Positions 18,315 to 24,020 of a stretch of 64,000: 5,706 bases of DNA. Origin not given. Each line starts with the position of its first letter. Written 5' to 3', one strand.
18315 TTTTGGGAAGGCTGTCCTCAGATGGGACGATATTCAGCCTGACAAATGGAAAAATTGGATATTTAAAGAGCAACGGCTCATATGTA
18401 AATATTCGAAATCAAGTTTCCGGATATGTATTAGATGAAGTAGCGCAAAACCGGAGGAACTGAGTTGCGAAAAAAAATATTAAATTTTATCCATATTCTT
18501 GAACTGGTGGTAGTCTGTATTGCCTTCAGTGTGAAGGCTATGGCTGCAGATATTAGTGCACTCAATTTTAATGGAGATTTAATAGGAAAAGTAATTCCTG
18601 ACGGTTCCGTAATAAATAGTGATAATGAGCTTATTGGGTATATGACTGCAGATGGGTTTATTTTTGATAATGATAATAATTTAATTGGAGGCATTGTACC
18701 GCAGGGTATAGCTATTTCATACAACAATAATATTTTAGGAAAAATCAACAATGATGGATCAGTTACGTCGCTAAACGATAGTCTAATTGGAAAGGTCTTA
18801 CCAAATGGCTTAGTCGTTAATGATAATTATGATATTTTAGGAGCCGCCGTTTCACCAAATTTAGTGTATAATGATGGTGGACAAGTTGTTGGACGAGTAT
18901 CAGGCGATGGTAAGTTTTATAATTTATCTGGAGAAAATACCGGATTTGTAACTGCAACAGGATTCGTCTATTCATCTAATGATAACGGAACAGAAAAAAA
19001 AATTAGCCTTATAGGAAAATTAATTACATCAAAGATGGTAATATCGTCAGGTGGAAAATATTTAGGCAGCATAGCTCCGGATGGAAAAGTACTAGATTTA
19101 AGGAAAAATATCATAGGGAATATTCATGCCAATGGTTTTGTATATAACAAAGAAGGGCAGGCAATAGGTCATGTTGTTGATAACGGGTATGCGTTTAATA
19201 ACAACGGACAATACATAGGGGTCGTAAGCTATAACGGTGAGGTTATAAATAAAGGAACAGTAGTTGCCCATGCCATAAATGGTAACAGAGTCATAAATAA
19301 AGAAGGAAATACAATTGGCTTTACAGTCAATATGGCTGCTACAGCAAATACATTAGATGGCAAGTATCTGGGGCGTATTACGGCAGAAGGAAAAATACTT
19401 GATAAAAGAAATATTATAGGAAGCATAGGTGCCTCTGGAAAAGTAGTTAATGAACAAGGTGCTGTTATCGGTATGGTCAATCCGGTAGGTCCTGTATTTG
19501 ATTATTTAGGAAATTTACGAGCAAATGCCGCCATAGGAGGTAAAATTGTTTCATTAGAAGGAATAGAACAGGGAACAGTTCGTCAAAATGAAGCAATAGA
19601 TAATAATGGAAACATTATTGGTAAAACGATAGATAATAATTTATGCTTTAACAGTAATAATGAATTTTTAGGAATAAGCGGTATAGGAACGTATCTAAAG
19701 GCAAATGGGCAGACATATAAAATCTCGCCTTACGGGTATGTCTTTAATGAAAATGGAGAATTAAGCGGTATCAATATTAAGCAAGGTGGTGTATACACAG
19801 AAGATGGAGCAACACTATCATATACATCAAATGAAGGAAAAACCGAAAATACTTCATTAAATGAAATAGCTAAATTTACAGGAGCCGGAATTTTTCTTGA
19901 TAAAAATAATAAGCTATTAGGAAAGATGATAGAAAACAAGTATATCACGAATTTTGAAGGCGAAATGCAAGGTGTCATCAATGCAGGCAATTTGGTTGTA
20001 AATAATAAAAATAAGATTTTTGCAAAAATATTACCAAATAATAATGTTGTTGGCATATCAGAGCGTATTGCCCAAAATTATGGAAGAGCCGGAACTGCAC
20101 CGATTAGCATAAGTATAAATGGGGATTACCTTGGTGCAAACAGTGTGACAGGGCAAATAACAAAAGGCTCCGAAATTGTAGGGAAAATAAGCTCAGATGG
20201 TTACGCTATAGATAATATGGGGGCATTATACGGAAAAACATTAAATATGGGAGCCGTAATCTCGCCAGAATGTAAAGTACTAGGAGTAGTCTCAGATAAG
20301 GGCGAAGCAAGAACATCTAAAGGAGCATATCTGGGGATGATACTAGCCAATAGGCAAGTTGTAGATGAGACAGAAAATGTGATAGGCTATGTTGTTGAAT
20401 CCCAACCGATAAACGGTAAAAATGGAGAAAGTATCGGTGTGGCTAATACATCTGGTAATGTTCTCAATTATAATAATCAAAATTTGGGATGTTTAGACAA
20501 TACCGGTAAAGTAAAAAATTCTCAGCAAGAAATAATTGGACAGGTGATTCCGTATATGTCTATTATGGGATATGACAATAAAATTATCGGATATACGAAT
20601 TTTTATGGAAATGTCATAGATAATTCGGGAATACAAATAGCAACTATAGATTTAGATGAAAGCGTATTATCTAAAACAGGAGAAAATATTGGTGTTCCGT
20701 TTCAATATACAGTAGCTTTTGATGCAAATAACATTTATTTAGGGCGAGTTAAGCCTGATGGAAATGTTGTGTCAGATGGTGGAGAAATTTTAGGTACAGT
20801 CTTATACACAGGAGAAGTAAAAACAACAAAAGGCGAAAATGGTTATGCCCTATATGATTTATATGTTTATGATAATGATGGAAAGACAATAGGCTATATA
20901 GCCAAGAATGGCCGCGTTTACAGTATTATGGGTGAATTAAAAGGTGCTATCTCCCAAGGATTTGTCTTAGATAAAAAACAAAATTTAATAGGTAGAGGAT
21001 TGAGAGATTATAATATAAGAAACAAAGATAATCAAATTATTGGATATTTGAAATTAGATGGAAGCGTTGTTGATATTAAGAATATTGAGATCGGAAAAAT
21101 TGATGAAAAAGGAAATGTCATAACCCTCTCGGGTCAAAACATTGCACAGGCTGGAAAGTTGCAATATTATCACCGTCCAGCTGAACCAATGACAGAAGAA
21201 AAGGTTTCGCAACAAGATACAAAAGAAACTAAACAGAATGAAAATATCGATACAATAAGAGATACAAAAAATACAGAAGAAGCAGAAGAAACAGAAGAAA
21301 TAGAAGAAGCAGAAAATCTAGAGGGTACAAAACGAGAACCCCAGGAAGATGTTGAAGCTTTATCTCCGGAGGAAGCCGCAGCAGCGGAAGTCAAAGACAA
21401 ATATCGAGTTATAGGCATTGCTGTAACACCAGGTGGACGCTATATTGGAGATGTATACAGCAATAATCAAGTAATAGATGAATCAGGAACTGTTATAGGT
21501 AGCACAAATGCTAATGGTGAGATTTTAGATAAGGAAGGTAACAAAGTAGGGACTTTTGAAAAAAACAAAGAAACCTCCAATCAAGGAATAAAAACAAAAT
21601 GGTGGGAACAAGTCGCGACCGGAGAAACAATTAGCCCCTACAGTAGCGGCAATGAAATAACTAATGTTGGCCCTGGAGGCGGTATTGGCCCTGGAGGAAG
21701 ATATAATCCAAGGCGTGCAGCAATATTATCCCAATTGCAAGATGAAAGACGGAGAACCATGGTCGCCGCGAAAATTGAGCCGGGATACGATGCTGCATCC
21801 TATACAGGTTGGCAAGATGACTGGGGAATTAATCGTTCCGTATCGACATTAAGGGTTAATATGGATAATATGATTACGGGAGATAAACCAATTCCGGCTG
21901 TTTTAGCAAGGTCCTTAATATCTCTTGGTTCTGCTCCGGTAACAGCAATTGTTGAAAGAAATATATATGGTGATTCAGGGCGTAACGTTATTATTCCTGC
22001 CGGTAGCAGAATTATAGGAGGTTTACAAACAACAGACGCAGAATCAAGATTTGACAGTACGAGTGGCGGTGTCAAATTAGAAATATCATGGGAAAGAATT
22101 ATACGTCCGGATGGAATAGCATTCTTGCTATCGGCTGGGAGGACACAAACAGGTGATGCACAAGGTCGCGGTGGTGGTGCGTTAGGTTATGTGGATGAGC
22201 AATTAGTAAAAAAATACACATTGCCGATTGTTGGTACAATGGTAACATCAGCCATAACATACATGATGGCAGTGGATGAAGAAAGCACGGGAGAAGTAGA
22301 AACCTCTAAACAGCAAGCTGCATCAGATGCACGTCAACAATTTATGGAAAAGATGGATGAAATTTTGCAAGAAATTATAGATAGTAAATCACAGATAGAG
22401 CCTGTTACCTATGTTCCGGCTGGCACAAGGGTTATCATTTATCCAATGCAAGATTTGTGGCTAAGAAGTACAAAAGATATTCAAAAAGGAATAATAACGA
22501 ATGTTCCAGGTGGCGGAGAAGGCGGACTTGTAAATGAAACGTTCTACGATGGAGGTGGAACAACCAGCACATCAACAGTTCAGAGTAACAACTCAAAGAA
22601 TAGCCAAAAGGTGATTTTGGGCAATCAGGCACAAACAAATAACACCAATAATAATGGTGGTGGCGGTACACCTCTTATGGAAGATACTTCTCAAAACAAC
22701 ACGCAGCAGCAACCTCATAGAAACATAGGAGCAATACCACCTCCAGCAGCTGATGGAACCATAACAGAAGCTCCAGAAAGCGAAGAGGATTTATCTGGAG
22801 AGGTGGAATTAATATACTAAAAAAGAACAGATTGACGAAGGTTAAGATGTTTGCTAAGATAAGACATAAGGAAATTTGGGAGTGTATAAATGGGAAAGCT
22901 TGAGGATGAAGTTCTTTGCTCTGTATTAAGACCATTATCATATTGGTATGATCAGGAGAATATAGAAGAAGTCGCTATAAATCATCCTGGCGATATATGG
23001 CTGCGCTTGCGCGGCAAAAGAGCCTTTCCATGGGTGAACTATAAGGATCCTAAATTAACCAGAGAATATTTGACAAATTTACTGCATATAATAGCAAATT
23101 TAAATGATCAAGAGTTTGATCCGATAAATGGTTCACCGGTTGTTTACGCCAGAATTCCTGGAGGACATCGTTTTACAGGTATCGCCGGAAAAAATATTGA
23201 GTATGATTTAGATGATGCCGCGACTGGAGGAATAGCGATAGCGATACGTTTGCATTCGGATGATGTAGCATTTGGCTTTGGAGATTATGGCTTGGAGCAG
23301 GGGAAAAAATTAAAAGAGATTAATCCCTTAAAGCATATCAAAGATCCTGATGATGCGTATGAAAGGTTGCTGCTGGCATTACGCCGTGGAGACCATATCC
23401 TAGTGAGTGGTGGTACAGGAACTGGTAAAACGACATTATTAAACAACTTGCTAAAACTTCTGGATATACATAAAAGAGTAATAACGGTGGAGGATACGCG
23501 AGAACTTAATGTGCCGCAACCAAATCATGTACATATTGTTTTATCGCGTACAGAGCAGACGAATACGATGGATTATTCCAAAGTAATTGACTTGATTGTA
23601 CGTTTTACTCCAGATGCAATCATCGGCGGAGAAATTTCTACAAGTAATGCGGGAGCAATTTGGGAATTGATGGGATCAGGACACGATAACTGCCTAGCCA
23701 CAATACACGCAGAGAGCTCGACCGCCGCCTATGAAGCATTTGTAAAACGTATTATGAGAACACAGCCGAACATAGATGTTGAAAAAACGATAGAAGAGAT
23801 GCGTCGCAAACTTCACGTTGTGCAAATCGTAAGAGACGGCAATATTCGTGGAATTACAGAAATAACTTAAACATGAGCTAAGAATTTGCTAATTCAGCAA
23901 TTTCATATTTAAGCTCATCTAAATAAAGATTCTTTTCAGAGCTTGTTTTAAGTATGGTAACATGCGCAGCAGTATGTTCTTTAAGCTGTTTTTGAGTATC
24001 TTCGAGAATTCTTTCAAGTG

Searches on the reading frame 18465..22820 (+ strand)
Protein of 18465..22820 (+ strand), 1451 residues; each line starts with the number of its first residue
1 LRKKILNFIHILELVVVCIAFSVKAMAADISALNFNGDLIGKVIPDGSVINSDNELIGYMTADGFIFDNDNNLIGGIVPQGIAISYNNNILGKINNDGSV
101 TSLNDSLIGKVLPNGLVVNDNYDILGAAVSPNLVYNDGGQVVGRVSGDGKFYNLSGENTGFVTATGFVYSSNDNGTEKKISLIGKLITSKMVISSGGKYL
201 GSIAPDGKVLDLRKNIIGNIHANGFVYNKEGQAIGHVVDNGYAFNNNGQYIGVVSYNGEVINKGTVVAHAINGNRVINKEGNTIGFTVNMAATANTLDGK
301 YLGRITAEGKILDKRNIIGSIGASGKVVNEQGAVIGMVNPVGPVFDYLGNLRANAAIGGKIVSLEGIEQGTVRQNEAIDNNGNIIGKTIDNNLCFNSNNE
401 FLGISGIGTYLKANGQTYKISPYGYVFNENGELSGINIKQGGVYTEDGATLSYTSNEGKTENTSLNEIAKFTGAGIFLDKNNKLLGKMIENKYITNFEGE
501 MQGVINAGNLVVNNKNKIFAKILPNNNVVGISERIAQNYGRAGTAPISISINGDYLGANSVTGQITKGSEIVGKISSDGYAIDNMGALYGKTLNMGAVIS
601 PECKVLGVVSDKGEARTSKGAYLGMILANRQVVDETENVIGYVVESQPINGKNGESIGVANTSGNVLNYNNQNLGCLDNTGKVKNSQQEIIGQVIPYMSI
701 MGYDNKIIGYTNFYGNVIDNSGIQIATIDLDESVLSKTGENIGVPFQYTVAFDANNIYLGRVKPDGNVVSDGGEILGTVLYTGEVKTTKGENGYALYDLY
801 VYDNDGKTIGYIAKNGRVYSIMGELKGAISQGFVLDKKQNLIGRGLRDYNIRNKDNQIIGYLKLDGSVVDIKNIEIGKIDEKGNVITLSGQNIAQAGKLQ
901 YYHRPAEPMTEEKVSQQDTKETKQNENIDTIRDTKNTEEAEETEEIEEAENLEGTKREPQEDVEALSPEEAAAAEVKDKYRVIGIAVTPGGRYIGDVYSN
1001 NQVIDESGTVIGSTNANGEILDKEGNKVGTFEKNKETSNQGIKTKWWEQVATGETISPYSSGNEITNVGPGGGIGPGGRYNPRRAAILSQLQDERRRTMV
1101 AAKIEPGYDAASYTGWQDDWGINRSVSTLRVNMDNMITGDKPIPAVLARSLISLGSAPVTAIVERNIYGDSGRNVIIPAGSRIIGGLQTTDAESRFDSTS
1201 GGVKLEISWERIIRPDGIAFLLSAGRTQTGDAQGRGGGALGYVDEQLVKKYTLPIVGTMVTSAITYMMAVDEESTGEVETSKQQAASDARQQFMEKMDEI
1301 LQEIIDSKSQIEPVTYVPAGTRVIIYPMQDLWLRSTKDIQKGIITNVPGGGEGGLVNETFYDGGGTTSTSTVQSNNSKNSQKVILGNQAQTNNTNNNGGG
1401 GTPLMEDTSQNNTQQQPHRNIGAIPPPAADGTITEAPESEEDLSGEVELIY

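Call 40: search_protein_families(library=pfam, proteins=[window:18465-22820:+], max_evalue=0.001)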
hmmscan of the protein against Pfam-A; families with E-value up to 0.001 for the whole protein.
window:18465-22820:+ (1451 aa): 4 families
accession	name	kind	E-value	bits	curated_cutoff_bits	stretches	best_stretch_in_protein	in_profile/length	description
PF21785.3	Bflower_2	-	5.5e-52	174.8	38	5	801-899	4-99/112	5-fold beta-flower protein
PF03743.19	TrbI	-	1.9e-27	96.8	35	1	1137-1333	2-188/188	Bacterial conjugation TrbI-like protein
PF21784.3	Bflower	-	6.3e-16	59.2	25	1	794-843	13-61/116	4-fold beta flower protein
PF12396.14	DUF3659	-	2.5e-06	27.7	24.8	0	1015-1032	39-56/61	Protein of unknown function (DUF3659)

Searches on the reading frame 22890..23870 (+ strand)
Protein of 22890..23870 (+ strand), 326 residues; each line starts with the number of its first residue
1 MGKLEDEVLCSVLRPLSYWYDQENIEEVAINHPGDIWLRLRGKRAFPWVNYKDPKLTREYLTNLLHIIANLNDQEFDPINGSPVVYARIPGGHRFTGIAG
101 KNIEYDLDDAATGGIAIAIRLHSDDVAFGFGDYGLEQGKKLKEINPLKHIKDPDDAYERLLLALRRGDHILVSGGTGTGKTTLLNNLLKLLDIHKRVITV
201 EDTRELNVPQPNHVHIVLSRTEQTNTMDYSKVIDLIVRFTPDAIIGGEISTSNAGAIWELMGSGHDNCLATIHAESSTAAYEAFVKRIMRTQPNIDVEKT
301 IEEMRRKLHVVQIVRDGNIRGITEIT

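Call 40: search_protein_families(library=pfam, proteins=[window:22890-23870:+], max_evalue=0.001)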
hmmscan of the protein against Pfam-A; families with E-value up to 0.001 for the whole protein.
window:22890-23870:+ (326 aa): 7 families
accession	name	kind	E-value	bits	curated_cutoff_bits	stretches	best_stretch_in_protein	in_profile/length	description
PF00437.27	T2SSE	-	1.8e-26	93.1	24.9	1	24-280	15-251/370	Type II/IV secretion system protein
PF13191.12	AAA_16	-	0.0001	23.3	32.6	1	161-206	13-62/167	AAA ATPase domain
PF13401.12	AAA_22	-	0.00013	22.8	27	1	168-202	6-41/130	AAA domain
PF00005.33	ABC_tran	-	0.00016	22.7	25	1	160-229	4-72/137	ABC transporter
PF12775.13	AAA_7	-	0.00074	19.5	25.8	0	162-195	28-61/181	P-loop containing dynein motor region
PF01580.24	FtsK_SpoIIIE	-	0.0009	19.2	24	0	164-188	35-60/221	FtsK/SpoIIIE family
PF20720.3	nSTAND3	-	0.00091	19.4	27.2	0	155-206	5-57/155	Novel STAND NTPase 3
